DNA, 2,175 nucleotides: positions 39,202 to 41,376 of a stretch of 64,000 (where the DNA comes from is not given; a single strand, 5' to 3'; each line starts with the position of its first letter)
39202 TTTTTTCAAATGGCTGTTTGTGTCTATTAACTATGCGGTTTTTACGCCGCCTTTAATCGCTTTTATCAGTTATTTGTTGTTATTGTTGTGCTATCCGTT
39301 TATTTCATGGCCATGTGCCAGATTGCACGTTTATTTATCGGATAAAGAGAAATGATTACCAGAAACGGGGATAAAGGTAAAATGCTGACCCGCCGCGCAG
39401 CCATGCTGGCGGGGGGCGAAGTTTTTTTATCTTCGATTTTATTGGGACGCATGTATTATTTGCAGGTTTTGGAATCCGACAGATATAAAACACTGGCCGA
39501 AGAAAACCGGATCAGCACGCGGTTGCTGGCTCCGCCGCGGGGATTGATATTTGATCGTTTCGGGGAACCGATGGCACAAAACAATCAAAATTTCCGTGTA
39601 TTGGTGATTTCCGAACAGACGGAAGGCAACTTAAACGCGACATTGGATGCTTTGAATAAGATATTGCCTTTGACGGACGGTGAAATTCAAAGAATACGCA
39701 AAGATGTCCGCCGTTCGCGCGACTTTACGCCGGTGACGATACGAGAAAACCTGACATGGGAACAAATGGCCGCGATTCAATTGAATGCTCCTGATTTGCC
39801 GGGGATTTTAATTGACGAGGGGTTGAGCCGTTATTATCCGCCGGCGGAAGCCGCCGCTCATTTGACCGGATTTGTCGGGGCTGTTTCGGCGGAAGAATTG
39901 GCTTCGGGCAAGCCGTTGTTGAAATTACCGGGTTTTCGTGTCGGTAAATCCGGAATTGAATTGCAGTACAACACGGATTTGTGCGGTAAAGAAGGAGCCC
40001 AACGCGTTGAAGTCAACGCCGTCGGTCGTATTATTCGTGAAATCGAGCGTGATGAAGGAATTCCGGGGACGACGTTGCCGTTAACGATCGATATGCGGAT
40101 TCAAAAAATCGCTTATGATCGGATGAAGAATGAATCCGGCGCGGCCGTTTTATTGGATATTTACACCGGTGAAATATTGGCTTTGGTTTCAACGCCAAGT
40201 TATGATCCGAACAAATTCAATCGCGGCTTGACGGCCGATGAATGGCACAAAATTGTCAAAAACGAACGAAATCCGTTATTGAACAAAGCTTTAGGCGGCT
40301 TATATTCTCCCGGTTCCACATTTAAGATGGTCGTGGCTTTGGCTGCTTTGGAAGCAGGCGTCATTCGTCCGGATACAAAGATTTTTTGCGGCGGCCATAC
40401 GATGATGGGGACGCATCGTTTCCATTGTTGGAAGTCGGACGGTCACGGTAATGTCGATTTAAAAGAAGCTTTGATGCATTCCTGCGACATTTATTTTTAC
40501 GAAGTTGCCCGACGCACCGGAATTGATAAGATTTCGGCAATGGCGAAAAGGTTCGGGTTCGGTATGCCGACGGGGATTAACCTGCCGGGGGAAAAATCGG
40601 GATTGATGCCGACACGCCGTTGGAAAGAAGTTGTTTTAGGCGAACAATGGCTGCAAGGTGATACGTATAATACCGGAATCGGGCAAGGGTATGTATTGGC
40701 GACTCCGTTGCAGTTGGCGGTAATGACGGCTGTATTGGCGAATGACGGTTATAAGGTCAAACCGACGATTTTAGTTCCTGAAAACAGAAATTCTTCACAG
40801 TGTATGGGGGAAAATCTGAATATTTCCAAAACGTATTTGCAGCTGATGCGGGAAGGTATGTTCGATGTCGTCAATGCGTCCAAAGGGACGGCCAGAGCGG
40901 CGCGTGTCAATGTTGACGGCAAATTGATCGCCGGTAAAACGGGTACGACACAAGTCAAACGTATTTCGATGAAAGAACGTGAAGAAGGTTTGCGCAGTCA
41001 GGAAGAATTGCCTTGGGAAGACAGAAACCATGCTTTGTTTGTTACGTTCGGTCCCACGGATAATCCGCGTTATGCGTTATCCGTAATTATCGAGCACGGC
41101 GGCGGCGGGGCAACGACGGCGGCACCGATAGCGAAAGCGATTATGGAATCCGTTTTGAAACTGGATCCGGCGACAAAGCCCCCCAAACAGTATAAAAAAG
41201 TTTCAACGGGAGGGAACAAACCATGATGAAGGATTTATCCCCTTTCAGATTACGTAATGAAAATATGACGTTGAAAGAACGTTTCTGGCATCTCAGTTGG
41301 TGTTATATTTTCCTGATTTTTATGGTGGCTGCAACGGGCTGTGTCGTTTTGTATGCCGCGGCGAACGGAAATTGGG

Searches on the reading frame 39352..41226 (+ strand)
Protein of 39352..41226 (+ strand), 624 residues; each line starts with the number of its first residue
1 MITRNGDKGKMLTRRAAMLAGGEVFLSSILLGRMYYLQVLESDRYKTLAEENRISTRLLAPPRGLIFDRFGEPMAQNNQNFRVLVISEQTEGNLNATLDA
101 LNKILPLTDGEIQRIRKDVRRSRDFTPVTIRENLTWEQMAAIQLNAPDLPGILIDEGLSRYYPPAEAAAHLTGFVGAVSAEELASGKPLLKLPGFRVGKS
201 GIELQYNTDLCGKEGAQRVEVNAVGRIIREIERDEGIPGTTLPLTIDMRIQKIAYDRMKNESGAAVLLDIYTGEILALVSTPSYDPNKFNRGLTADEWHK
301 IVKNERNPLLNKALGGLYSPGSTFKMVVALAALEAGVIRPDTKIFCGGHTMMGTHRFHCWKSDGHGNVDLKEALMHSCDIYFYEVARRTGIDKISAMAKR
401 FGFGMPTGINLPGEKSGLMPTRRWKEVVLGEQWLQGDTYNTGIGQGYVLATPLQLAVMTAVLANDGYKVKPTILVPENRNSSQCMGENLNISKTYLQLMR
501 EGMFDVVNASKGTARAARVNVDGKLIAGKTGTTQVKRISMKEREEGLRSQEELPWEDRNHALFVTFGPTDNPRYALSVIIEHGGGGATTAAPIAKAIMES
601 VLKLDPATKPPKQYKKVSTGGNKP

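Call 60: list_cluster_members(proteins=[window:39352-41226:+, window:41223-42380:+, window:41226-42380:+, window:47341-50799:+, window:50821-54345:+, window:43630-44697:-, window:42442-43596:-, window:45924-46340:-])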
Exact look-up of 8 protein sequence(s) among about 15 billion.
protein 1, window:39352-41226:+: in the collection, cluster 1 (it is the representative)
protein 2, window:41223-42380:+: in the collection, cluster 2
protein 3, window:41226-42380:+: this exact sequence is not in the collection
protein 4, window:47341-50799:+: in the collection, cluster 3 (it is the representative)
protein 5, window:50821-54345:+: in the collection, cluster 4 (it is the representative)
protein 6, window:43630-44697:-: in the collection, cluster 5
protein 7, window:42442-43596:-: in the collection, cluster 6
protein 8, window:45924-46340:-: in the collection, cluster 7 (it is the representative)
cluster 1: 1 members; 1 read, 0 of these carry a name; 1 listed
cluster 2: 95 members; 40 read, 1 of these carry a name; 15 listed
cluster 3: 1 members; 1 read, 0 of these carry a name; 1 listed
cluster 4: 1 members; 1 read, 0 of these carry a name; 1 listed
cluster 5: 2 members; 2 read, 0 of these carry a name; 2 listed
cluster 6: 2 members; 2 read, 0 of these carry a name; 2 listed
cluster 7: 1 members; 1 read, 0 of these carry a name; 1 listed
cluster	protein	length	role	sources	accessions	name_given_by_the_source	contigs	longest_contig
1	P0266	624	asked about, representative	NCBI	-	-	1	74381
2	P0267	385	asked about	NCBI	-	-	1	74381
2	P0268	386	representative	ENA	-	-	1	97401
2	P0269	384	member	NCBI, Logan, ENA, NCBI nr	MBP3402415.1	MAG: rod shape-determining protein RodA [Alphaproteobacteria bacterium] | rod shape-determining protein RodA [Alphaproteobacteria bacterium]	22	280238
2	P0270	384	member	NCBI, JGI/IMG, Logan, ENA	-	-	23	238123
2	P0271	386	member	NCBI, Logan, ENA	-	-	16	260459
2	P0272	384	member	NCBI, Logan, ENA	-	-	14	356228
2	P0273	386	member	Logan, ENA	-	-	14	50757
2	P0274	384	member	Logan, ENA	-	-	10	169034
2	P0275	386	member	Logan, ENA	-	-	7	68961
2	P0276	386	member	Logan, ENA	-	-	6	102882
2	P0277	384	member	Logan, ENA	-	-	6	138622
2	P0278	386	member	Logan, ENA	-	-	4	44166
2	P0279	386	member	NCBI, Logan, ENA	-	-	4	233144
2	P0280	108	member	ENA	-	-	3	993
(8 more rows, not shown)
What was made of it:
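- The host is an alphaproteobacterium (call 60).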

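Call 62: find_encoding_contigs(protein=P0269, flank=10000, max_places=6)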
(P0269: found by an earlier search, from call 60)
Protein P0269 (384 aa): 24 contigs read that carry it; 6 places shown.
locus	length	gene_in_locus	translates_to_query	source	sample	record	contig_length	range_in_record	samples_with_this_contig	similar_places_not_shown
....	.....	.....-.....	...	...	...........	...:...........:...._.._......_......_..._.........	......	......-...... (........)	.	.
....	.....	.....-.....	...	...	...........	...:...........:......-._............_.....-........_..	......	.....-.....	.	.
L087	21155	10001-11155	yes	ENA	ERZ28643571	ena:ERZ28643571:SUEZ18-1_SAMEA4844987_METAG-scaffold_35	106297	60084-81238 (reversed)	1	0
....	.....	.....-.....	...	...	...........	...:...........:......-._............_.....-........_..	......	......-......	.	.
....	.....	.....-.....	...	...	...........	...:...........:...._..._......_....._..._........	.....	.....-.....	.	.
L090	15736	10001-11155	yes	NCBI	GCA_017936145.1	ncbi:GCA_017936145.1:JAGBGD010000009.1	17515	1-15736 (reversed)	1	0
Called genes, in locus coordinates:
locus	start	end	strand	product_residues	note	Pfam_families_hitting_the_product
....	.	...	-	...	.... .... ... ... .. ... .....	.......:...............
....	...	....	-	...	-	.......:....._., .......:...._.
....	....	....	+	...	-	-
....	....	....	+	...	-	-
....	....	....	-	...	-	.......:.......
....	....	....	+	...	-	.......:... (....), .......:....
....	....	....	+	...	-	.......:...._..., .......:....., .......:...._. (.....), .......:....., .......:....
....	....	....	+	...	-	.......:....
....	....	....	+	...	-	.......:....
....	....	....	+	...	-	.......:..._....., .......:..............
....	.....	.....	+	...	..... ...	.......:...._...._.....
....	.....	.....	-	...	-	-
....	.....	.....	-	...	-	-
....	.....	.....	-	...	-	-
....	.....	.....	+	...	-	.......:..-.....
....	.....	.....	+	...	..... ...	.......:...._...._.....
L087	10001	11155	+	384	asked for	PF01098:FTSW_RODA_SPOVE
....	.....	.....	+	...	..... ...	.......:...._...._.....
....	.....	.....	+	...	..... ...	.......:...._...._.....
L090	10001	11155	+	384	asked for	PF01098:FTSW_RODA_SPOVE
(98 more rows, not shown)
